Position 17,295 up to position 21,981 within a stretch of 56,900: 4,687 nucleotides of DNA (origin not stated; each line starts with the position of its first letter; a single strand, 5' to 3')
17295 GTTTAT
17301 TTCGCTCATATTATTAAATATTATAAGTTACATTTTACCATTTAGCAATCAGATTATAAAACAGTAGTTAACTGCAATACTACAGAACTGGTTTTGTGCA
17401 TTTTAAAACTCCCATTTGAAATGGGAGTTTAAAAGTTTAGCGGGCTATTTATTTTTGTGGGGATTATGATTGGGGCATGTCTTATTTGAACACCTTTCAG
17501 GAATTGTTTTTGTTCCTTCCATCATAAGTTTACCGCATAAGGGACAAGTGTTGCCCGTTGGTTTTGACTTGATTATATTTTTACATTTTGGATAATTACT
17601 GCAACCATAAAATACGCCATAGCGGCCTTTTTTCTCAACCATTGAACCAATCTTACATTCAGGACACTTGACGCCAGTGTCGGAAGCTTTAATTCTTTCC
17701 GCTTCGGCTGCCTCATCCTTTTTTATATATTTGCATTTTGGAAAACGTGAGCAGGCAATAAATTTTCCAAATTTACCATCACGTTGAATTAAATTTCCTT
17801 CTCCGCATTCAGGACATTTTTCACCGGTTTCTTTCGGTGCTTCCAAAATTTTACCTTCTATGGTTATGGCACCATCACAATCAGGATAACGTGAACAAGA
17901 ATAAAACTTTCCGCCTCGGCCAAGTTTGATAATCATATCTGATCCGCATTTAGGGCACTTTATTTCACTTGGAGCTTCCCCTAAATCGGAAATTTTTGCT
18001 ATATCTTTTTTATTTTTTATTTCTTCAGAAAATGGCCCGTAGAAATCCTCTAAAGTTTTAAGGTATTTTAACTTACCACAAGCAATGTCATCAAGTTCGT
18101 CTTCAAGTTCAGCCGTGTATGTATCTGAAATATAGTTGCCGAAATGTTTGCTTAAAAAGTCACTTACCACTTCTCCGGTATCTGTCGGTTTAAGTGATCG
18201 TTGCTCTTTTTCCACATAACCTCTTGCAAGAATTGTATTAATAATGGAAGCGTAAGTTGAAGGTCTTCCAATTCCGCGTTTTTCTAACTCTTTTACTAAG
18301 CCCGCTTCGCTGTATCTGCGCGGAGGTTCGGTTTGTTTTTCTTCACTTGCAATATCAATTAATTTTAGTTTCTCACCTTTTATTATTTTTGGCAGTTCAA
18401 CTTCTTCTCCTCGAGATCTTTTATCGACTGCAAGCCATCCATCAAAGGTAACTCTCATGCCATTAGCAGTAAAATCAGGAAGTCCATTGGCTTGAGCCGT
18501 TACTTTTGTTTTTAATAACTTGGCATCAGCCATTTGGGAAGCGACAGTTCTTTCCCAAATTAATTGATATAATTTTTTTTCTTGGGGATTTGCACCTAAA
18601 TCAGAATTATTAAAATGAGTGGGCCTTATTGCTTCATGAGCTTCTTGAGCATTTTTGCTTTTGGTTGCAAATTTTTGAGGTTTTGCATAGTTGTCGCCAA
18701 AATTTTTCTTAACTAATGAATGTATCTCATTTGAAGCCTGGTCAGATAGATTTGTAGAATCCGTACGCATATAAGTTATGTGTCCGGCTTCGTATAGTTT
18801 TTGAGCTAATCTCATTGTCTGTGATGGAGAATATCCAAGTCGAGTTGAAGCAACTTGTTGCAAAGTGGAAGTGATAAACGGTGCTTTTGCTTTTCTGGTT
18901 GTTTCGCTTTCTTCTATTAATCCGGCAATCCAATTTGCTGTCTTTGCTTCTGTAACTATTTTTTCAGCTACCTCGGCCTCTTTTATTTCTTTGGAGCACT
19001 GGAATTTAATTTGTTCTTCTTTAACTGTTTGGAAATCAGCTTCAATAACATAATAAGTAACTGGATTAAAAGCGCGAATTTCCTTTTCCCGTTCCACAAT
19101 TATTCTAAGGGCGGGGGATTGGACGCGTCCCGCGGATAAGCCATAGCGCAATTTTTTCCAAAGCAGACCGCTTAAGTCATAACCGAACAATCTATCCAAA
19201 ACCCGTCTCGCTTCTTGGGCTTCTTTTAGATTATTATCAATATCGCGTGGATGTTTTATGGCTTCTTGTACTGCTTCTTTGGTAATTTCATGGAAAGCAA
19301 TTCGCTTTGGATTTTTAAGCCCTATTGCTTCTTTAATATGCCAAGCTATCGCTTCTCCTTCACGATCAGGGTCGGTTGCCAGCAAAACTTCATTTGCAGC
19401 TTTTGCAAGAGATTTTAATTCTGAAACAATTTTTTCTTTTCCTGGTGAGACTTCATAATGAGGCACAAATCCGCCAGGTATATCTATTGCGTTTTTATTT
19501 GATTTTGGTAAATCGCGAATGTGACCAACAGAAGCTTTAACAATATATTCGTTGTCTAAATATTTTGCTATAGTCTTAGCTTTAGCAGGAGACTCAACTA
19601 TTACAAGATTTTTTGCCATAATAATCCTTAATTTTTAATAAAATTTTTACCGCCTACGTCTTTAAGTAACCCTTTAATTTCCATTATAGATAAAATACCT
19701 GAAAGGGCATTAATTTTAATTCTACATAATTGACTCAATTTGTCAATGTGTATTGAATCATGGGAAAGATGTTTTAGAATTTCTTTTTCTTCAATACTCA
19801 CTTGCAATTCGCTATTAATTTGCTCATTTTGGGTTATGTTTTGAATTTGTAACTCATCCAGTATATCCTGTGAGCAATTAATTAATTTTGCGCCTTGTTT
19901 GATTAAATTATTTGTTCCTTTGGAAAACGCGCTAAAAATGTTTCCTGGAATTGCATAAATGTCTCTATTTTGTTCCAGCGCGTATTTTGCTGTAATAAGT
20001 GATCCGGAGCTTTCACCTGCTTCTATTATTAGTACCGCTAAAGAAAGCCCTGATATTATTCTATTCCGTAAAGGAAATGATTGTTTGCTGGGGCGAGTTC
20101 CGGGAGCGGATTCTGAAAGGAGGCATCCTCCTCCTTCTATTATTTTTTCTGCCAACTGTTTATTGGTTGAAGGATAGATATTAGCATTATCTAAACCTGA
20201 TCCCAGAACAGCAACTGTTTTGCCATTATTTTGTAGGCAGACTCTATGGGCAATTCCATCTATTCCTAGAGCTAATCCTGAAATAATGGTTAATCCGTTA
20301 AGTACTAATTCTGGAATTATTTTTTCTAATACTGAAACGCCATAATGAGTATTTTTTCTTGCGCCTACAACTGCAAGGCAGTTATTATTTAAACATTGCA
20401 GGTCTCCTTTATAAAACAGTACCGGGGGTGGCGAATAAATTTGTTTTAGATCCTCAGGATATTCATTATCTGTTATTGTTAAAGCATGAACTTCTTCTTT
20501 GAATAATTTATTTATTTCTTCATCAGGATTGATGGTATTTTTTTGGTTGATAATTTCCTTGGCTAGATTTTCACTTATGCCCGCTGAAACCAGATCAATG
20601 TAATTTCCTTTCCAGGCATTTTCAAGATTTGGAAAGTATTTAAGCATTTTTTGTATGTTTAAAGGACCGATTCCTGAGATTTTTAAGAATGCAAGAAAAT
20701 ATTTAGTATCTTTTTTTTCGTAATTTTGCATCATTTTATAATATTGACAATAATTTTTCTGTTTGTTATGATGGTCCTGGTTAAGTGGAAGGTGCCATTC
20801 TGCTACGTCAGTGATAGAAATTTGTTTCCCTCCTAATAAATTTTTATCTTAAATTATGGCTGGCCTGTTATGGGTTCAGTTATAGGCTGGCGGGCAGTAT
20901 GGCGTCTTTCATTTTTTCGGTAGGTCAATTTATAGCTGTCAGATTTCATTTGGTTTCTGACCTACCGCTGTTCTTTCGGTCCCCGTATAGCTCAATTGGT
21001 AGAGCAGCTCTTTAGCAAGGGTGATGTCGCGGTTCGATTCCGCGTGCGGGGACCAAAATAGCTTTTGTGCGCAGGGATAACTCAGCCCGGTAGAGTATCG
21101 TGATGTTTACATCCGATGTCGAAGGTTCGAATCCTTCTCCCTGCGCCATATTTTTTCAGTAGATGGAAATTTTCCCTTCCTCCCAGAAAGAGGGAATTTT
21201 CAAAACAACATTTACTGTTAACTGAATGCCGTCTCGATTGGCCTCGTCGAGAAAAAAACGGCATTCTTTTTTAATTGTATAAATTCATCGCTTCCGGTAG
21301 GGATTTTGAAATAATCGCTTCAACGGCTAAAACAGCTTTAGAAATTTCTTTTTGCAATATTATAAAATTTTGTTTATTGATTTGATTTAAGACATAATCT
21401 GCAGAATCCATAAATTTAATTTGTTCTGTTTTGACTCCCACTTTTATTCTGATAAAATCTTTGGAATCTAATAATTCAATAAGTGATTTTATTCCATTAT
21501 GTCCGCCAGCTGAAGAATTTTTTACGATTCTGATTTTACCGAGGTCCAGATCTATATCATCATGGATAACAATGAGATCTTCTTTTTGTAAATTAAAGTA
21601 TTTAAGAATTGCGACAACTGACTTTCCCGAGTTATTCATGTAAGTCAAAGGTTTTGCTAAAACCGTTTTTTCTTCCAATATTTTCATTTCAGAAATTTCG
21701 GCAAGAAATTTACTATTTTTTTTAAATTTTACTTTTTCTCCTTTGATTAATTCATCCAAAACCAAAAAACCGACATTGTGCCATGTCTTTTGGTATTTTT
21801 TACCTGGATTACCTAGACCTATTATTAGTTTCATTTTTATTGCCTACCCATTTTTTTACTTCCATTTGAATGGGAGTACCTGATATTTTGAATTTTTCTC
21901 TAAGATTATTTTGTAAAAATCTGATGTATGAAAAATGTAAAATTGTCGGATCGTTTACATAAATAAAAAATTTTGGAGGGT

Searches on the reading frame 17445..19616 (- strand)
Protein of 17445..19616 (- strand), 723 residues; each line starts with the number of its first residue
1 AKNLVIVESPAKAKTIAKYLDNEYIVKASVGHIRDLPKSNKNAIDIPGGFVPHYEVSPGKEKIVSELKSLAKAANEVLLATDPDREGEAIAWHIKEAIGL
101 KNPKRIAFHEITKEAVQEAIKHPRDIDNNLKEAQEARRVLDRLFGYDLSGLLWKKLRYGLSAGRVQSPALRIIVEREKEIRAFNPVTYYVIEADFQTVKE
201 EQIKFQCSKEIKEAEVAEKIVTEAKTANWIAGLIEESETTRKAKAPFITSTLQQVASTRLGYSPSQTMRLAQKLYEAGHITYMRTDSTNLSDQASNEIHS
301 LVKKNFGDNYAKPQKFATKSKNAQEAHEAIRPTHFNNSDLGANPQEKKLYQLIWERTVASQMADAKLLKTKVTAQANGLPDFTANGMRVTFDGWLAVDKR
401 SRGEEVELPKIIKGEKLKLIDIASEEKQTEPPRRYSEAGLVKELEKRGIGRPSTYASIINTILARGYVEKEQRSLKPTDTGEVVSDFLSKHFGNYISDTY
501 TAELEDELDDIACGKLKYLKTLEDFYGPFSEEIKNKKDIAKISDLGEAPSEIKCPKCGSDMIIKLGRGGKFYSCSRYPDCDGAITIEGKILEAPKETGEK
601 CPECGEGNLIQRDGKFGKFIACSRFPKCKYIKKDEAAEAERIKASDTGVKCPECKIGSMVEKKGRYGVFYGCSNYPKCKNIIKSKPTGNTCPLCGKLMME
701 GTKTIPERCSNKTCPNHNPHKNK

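Call 10: search_protein_families(library=pfam, proteins=[window:17445-19616:-], max_evalue=0.01)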
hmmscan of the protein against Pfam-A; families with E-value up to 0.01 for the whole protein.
window:17445-19616:- (723 aa): 5 families
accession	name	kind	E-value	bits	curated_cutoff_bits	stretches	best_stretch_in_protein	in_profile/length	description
PF01131.25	Topoisom_bac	-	3.1e-123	412.3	35.1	1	126-521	2-409/411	DNA topoisomerase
PF01396.24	Zn_ribbon_Top1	-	2.8e-45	152.3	32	3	598-635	1-37/39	Topoisomerase DNA binding C4 zinc finger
PF01751.28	Toprim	-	9.3e-24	83.9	23.1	1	4-111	2-96/96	Toprim domain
PF13662.12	Toprim_4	-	0.00088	19.9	25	1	51-98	31-74/85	Toprim domain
PF13408.12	Zn_ribbon_recom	-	0.0096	16.7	25.3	1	552-592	6-50/58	Recombinase zinc beta ribbon domain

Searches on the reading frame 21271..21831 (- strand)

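Call 12: search_protein_families(library=pfam, proteins=[window:21271-21831:-], max_evalue=0.001)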
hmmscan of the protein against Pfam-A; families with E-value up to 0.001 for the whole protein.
window:21271-21831:- (186 aa): 1 family
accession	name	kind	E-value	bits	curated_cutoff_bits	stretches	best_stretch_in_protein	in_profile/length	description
PF01195.25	Pept_tRNA_hydro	-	2.1e-60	204.2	27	1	2-186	1-183/183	Peptidyl-tRNA hydrolase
